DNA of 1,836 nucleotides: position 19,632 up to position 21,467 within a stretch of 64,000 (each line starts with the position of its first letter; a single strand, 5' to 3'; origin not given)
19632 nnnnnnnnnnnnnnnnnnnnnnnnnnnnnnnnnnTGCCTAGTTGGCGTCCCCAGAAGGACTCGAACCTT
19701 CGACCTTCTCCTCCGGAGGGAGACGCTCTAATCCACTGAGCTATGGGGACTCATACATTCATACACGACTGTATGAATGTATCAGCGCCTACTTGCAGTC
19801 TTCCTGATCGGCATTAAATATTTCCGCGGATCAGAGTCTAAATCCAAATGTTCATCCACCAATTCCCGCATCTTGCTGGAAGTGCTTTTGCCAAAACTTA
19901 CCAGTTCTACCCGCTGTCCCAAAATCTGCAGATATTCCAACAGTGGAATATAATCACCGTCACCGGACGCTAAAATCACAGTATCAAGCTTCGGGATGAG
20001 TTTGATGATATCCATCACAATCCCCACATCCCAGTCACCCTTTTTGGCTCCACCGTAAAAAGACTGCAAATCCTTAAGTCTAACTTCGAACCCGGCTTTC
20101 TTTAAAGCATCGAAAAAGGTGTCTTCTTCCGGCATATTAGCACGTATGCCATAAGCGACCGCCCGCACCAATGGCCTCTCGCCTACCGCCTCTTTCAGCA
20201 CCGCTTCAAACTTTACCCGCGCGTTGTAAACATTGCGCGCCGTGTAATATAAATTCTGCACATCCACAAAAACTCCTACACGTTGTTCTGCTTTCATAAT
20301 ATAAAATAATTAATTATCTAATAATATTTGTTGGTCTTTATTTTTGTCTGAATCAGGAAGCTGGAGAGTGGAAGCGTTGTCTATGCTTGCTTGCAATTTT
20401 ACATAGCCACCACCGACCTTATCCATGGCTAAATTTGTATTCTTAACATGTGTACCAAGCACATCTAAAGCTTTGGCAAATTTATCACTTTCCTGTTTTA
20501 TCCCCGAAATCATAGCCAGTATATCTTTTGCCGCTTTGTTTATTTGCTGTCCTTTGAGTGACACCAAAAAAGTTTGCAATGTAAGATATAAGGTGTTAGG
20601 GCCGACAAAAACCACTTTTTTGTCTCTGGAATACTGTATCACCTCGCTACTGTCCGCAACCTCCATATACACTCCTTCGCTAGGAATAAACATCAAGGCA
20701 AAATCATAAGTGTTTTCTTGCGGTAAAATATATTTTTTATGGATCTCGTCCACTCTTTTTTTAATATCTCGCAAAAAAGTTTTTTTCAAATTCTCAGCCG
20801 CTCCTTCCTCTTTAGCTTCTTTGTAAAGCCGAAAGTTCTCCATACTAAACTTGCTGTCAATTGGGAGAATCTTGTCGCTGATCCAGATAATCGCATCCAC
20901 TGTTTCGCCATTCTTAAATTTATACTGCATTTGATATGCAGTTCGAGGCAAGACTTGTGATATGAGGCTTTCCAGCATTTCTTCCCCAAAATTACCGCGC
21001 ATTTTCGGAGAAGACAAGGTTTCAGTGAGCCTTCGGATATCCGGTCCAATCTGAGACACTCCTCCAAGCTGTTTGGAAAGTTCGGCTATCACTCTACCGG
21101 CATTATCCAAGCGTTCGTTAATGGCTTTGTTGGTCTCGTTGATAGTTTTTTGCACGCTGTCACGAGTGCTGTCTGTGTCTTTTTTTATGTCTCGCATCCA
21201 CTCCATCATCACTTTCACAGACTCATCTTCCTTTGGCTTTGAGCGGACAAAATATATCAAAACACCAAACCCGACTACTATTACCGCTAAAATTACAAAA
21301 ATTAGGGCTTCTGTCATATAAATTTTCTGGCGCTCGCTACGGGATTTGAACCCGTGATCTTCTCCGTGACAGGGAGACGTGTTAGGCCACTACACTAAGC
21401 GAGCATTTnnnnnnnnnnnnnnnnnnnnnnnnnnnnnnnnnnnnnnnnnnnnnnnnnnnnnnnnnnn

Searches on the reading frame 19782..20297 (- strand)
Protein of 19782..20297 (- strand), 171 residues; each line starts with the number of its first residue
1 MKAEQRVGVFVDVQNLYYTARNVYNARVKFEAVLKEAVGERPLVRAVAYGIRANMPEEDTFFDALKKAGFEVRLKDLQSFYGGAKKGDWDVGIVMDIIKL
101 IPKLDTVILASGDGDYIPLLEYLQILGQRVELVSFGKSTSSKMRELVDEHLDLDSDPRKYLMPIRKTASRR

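Call 11: search_protein_families(library=pfam, proteins=[window:19782-20297:-])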
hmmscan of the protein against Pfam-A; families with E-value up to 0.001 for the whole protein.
window:19782-20297:- (171 aa): 1 family
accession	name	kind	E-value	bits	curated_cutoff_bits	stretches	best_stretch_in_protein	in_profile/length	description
PF01936.24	NYN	-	4.1e-33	115.4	24.2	1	6-153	1-144/145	NYN domain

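Call 80: search_protein_families(library=padloc, proteins=[window:19782-20297:-], max_evalue=0.01)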
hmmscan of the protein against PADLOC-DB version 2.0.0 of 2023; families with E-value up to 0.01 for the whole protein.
window:19782-20297:- (171 aa): 2 families
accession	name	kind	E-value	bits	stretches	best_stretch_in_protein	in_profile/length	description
PDLC01154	NYN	-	2.6e-12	44.7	1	26-155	166-297/310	"LabA-like protein, NYN family nuclease"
PDLC04163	HEC-09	-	0.0054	14.4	0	90-153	107-174/203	-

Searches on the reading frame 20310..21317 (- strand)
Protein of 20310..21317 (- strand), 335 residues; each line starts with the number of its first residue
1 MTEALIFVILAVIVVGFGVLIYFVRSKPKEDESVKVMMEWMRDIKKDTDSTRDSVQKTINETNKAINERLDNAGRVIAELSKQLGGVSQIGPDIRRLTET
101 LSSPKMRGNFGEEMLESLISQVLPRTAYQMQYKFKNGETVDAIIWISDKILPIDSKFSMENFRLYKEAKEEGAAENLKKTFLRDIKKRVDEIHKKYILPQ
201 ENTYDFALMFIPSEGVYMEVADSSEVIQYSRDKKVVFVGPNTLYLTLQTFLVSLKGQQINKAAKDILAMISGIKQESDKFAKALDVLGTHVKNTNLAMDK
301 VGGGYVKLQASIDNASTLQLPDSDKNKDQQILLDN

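Call 11: search_protein_families(library=pfam, proteins=[window:20310-21317:-])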
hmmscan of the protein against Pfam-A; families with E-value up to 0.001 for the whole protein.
window:20310-21317:- (335 aa): 1 family
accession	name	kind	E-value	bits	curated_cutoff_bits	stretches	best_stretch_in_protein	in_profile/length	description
PF02646.22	RmuC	-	2.2e-52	178.4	26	1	49-319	4-285/291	RmuC family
